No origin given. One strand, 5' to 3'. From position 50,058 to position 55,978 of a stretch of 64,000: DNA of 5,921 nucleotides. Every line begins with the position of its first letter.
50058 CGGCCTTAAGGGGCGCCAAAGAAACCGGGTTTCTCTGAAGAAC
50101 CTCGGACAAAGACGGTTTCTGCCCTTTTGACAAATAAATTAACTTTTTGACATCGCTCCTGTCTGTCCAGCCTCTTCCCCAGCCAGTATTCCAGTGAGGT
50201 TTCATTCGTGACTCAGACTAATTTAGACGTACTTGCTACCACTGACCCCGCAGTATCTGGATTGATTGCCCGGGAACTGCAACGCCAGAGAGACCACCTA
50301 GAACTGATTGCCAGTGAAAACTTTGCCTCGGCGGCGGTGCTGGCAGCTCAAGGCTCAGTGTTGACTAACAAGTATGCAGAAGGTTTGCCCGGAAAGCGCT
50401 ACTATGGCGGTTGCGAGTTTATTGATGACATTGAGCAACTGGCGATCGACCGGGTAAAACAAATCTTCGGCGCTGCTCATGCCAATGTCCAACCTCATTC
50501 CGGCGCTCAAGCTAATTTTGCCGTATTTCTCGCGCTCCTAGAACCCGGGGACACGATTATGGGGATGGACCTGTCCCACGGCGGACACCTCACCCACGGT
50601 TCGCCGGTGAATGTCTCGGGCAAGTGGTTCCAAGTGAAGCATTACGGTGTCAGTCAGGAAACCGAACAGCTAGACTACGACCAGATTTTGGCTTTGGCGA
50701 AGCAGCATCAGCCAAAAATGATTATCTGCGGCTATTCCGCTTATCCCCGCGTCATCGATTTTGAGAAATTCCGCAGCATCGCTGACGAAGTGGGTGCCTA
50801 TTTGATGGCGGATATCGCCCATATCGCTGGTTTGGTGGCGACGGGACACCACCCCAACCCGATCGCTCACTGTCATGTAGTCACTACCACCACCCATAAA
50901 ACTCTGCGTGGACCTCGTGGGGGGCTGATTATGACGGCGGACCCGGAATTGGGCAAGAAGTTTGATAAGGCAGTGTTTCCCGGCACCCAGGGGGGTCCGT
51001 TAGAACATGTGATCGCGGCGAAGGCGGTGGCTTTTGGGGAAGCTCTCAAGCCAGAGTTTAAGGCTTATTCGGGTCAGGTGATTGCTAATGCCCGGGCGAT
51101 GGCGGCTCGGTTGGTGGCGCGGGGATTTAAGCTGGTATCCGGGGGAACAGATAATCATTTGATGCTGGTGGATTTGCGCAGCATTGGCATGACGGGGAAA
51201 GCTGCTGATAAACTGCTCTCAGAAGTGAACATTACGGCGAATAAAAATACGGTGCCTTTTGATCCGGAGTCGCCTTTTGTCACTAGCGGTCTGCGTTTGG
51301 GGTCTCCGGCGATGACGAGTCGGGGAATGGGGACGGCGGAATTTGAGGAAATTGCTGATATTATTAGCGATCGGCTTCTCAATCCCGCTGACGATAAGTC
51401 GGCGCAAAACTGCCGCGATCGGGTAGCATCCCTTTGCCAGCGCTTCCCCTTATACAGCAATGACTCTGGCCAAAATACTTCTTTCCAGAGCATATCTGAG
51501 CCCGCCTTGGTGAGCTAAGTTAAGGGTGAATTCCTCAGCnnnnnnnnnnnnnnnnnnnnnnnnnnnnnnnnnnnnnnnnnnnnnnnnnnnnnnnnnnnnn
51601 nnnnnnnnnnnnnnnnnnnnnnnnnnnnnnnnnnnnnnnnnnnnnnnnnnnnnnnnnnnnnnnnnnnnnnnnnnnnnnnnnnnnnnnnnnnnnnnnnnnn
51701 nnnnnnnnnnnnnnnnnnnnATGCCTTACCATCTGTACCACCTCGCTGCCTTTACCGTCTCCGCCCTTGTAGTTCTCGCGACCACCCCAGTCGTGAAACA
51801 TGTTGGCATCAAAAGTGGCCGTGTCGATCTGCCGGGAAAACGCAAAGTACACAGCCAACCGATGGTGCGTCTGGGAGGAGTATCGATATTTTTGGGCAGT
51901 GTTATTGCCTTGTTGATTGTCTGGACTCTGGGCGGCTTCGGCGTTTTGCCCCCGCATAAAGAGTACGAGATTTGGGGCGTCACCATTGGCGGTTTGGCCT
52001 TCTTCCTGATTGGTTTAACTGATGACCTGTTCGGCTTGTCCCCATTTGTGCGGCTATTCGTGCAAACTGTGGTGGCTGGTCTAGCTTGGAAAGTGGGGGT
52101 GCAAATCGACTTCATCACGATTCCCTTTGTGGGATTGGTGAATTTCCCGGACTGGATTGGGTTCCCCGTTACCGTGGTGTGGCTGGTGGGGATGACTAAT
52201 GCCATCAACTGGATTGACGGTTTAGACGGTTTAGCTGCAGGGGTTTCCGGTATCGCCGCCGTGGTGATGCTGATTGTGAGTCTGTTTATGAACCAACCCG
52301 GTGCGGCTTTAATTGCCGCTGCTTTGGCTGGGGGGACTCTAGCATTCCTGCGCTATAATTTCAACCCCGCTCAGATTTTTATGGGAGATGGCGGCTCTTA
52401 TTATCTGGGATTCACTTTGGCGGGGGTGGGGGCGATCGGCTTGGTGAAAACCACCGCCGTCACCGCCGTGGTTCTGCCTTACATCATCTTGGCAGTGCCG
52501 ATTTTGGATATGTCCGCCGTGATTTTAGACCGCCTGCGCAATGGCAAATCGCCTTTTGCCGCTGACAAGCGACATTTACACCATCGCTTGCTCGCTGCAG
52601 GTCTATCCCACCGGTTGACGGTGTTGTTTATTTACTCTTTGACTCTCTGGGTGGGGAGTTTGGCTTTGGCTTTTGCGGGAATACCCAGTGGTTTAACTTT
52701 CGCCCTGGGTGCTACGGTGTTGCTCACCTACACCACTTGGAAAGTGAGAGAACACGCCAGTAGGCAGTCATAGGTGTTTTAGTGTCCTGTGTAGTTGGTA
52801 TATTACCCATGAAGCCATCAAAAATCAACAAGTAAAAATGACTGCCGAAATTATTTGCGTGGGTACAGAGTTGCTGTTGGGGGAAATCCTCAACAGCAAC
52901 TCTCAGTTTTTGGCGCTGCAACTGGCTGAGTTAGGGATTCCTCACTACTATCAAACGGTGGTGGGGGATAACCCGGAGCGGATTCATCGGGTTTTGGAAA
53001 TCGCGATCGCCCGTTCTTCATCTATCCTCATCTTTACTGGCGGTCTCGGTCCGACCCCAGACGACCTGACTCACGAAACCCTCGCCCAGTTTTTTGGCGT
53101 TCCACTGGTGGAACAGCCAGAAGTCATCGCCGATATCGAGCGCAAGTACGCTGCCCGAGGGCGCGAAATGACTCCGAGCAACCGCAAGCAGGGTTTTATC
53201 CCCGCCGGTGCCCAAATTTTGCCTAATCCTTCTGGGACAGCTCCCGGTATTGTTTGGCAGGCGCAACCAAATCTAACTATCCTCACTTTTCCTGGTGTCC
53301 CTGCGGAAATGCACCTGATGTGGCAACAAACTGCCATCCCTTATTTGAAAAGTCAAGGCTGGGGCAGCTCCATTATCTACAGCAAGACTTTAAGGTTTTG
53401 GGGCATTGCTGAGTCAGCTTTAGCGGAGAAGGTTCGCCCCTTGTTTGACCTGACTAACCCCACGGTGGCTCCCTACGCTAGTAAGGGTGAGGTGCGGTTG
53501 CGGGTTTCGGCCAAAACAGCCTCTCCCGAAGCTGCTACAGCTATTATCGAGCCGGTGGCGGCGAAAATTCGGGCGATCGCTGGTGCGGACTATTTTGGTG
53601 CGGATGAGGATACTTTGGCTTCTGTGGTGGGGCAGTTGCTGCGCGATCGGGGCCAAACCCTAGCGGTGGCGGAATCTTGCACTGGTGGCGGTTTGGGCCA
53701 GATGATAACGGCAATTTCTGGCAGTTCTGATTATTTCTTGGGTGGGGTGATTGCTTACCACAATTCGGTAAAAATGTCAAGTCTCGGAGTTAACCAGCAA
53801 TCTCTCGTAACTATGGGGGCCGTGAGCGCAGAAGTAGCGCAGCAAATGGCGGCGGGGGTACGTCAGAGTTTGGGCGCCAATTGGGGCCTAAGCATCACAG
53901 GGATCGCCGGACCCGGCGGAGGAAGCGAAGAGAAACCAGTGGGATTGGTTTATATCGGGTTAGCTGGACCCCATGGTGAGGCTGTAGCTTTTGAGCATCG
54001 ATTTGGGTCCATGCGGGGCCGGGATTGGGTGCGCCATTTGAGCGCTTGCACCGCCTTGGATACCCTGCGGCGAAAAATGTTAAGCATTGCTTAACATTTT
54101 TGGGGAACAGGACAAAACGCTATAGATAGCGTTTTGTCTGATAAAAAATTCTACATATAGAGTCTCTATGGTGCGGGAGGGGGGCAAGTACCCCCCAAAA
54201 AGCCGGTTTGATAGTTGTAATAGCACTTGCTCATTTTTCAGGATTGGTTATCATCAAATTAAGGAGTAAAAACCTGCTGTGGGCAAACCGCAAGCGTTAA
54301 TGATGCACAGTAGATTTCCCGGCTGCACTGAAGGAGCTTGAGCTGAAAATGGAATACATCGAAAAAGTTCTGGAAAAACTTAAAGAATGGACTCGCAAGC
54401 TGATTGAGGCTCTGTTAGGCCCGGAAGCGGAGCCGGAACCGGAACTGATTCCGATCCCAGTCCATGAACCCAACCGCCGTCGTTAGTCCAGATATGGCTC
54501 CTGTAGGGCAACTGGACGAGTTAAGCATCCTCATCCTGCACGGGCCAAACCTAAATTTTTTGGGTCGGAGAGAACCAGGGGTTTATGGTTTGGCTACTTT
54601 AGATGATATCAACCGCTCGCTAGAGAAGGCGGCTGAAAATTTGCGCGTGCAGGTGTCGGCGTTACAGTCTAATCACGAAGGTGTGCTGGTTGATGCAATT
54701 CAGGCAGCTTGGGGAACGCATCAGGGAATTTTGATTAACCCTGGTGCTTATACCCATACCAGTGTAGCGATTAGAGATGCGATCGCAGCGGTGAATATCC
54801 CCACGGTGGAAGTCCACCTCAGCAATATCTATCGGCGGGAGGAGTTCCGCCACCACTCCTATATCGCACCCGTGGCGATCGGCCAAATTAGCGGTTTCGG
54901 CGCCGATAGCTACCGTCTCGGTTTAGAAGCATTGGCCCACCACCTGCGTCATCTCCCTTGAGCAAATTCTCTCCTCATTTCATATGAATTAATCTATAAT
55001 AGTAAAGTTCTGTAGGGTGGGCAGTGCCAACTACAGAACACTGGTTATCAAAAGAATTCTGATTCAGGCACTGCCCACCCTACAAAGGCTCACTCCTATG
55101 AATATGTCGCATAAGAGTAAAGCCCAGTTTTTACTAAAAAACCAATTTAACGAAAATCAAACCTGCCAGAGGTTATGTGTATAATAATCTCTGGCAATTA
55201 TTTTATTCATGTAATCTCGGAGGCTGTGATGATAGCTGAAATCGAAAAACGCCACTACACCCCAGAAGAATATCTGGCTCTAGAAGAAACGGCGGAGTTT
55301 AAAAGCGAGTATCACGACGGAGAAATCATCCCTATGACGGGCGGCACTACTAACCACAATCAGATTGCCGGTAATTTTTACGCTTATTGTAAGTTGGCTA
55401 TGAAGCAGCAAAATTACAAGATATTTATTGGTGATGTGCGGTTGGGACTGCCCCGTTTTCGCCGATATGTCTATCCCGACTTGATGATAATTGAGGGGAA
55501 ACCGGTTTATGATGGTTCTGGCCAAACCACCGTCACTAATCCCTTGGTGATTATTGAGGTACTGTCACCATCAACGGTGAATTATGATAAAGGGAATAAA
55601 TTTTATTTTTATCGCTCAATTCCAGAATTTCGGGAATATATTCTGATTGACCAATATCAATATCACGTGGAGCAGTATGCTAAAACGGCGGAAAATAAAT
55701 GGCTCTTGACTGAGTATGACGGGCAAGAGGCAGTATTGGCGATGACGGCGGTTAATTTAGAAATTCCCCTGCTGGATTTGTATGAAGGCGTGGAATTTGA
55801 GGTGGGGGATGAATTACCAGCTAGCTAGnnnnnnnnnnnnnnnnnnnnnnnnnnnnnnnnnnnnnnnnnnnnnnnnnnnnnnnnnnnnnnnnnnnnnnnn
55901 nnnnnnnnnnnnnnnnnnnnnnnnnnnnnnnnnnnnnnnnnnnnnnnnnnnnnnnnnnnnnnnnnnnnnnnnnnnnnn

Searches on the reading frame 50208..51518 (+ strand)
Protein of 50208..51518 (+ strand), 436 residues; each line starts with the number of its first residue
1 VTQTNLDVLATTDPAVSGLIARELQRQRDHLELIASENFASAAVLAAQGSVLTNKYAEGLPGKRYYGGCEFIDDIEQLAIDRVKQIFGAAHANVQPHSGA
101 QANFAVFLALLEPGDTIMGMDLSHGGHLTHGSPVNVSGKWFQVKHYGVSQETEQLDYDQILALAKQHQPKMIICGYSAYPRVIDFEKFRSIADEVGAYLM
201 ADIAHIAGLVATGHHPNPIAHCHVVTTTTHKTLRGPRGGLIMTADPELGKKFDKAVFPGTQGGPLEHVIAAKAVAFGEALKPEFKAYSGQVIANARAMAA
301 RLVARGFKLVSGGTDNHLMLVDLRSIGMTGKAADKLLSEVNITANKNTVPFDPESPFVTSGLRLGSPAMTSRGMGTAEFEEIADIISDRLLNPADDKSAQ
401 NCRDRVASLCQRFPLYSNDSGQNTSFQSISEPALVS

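Call 61: search_protein_families(library=pfam, proteins=[window:50208-51518:+], max_evalue=0.000001)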
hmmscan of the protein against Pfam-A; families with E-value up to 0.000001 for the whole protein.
window:50208-51518:+ (436 aa): 2 families
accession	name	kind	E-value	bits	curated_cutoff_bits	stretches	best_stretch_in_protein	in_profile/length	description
PF00464.25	SHMT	-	2.4e-172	573.5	27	1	10-386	2-399/399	Serine hydroxymethyltransferase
PF00155.27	Aminotran_1_2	-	3.1e-08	33.6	19.7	1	69-370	41-350/361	Aminotransferase class I and II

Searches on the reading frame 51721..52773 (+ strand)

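Call 61: search_protein_families(library=pfam, proteins=[window:51721-52773:+], max_evalue=0.000001)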
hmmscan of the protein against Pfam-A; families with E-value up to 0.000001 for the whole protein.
window:51721-52773:+ (350 aa): 1 family
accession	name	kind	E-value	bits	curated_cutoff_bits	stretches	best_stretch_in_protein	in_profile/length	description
PF00953.26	Glycos_transf_4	-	6.6e-38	130.7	27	1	85-236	2-155/160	Glycosyl transferase family 4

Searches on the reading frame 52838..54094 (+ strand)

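Call 80: search_protein_families(library=pfam, proteins=[window:52838-54094:+], max_evalue=0.000001)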
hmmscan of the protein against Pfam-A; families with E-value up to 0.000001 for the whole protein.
window:52838-54094:+ (418 aa): 3 families
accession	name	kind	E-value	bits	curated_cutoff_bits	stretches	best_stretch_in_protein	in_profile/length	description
PF02464.23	CinA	-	5.1e-54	182.6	23.5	1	258-413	2-154/155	Competence-damaged protein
PF00994.29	MoCF_biosynth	-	1.6e-36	125.6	26.6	1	4-171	1-143/144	Probable molybdopterin binding domain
PF18146.6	CinA_KH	-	2.3e-24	85.7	27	1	182-254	1-73/73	Damage-inducible protein CinA KH domain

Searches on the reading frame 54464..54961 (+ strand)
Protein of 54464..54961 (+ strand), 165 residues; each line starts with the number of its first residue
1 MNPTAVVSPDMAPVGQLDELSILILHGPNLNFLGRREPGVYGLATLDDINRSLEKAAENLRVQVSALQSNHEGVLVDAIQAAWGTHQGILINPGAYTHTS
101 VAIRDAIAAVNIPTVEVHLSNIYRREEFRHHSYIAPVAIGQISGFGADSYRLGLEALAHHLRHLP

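Call 80: search_protein_families(library=pfam, proteins=[window:54464-54961:+], max_evalue=0.000001)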
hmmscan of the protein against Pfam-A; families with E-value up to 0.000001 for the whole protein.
window:54464-54961:+ (165 aa): 1 family
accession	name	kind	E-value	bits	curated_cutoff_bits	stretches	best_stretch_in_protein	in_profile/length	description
PF01220.24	DHquinase_II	-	4.5e-61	205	23.3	1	22-157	2-137/138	Dehydroquinase class II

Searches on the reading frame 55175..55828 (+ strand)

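Call 80: search_protein_families(library=pfam, proteins=[window:55175-55828:+], max_evalue=0.000001)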
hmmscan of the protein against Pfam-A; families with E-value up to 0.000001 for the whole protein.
window:55175-55828:+ (217 aa): 1 family
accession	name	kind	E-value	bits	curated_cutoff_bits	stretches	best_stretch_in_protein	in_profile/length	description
PF05685.18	Uma2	-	2.7e-31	108.8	27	1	30-191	1-162/172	Putative restriction endonuclease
